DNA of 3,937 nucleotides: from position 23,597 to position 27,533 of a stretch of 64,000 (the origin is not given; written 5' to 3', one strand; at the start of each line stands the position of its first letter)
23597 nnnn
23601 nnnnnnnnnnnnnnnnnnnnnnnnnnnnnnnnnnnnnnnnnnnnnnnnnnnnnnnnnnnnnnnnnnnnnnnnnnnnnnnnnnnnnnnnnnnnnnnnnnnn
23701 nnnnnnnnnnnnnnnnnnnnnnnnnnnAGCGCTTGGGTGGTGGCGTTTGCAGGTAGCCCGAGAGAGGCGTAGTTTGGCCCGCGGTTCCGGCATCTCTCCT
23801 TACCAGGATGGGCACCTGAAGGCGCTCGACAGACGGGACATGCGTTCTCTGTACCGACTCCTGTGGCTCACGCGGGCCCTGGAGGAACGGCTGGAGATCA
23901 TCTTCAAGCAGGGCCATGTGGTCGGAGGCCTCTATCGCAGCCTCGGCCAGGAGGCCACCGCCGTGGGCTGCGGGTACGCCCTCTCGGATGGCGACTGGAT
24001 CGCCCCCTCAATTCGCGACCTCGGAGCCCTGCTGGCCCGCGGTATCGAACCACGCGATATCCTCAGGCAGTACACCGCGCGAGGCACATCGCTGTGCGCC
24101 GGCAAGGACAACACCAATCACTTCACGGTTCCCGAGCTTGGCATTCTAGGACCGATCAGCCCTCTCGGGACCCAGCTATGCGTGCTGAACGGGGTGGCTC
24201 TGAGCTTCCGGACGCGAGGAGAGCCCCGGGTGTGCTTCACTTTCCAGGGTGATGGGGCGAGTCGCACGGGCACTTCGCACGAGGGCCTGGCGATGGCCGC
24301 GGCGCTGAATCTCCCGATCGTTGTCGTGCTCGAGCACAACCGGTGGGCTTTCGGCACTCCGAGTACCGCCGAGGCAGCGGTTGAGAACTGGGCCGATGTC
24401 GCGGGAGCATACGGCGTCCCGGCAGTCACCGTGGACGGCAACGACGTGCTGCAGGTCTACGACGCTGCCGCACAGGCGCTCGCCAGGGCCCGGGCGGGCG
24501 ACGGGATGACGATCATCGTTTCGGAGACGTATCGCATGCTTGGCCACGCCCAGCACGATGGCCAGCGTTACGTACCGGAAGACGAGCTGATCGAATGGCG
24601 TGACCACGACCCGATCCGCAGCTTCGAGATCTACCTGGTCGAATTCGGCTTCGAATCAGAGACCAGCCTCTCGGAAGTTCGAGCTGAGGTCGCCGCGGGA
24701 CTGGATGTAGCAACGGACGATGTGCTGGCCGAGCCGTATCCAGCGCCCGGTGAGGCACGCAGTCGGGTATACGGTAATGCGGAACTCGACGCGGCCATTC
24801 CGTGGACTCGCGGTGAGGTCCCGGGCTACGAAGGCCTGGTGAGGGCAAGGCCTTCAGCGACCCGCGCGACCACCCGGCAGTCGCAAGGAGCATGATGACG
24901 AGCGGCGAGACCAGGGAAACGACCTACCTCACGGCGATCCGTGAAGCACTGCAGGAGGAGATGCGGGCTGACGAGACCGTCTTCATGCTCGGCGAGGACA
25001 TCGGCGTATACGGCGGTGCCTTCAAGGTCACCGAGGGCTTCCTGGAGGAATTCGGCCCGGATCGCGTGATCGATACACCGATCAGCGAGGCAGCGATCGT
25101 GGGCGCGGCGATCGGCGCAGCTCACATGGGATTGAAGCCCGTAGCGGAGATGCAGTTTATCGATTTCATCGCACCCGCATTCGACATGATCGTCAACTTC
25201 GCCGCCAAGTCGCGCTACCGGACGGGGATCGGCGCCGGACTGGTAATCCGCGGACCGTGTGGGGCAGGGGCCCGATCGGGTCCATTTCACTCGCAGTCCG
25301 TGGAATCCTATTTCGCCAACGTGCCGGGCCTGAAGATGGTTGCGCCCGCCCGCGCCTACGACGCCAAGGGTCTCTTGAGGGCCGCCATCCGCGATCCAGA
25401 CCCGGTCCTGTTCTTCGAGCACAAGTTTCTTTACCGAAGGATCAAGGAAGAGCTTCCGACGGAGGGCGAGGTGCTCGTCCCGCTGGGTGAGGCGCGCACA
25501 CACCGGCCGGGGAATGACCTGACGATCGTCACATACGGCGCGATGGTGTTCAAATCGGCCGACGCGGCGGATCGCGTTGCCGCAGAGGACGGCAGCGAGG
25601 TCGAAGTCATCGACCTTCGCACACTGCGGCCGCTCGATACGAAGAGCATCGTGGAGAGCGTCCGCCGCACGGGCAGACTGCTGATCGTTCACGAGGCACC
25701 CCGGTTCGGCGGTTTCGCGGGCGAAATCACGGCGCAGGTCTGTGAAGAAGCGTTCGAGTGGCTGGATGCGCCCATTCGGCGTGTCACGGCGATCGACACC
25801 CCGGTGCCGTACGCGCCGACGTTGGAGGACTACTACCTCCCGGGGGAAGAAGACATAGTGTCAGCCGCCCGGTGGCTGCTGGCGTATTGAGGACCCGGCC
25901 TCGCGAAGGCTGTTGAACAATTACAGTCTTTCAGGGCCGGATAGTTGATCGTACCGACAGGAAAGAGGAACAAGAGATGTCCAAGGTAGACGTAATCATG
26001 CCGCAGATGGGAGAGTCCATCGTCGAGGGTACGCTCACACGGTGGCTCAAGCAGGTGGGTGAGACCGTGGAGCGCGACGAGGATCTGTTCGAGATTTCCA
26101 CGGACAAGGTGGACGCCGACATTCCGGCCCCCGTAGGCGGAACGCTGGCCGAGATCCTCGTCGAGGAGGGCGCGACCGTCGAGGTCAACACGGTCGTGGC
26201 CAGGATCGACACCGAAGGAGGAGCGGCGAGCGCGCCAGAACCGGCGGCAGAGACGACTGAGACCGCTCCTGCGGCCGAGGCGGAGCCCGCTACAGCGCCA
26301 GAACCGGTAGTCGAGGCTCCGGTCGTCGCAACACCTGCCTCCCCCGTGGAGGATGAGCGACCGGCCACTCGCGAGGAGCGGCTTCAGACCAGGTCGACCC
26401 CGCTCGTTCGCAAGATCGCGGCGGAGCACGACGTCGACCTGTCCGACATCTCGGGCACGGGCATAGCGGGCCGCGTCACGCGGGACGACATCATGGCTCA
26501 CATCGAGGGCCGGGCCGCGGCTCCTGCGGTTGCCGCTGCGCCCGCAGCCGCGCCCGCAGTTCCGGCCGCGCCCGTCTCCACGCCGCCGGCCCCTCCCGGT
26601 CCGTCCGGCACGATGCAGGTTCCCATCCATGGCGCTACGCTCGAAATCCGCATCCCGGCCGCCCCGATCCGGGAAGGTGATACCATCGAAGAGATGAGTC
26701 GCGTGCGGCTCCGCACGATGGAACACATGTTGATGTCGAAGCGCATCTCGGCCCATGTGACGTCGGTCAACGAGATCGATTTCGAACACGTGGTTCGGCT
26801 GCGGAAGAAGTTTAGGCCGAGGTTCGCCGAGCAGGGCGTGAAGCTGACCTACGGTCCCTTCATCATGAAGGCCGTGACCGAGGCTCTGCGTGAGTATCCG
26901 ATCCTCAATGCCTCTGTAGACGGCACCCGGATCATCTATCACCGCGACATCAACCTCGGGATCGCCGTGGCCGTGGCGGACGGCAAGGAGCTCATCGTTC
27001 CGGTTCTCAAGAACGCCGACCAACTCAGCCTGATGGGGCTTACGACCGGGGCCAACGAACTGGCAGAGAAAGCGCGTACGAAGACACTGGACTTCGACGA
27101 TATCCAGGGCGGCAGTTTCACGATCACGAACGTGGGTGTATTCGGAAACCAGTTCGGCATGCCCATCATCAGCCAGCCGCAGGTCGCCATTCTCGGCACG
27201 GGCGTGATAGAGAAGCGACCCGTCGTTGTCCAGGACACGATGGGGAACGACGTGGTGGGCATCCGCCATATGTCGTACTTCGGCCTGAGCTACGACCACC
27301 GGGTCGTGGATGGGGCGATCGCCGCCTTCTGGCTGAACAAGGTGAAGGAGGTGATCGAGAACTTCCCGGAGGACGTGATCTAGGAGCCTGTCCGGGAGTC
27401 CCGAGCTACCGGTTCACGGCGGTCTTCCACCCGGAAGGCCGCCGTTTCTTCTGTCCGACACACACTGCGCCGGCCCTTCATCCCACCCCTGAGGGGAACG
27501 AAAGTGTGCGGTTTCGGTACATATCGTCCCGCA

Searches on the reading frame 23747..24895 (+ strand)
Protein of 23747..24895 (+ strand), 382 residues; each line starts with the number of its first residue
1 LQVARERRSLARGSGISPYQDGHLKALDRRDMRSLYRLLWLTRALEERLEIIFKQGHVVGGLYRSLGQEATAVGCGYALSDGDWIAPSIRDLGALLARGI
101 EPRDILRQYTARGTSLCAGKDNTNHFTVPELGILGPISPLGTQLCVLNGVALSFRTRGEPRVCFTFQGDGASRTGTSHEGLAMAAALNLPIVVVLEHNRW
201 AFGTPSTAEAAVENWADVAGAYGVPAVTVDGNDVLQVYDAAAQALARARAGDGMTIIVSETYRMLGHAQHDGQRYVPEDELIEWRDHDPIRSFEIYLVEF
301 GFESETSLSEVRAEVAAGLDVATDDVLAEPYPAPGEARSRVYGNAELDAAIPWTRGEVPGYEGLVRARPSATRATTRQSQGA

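Call 54: search_protein_families(library=pfam, proteins=[window:23747-24895:+], max_evalue=0.001)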
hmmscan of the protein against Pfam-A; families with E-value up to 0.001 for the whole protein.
window:23747-24895:+ (382 aa): 2 families
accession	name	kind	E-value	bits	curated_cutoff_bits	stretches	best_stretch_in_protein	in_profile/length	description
PF00676.26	E1_dh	-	2.4e-60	204.5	22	1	42-334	6-299/300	Dehydrogenase E1 component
PF02775.26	TPP_enzyme_C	-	0.0007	19.8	21.9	0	138-257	28-149/151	Thiamine pyrophosphate enzyme, C-terminal TPP binding domain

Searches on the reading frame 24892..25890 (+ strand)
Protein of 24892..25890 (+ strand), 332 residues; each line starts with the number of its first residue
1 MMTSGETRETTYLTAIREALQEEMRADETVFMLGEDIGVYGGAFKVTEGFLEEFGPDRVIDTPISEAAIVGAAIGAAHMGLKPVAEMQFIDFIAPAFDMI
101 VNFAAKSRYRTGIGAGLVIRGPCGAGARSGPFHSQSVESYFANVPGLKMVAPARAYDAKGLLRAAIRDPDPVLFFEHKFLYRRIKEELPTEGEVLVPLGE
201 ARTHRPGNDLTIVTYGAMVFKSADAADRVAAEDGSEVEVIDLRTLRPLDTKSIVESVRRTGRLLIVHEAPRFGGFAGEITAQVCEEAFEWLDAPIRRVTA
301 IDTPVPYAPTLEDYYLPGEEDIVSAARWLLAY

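Call 54: search_protein_families(library=pfam, proteins=[window:24892-25890:+], max_evalue=0.001)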
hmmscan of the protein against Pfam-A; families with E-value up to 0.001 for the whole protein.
window:24892-25890:+ (332 aa): 2 families
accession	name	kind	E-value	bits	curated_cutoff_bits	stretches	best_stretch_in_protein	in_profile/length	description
PF02779.29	Transket_pyr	-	3.6e-41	141.1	27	1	11-182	4-173/174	Transketolase, pyrimidine binding domain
PF02780.25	Transketolase_C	-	1e-38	132.5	25.9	1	199-322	1-124/124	Transketolase, C-terminal domain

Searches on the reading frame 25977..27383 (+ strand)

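Call 83: search_protein_families(library=pfam, proteins=[window:25977-27383:+], max_evalue=0.0001)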
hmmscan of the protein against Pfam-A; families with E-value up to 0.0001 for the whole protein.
window:25977-27383:+ (468 aa): 3 families
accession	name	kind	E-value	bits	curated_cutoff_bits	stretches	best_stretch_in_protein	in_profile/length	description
PF00198.28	2-oxoacid_dh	-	3.7e-73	246.2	23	1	235-463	4-227/232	2-oxoacid dehydrogenases acyltransferase (catalytic domain)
PF00364.28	Biotin_lipoyl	-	1.2e-19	70.3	22.1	1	5-77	2-73/73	Biotin-requiring enzyme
PF02817.22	E3_binding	-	1.1e-13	51.6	23.7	1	140-172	3-35/36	e3 binding domain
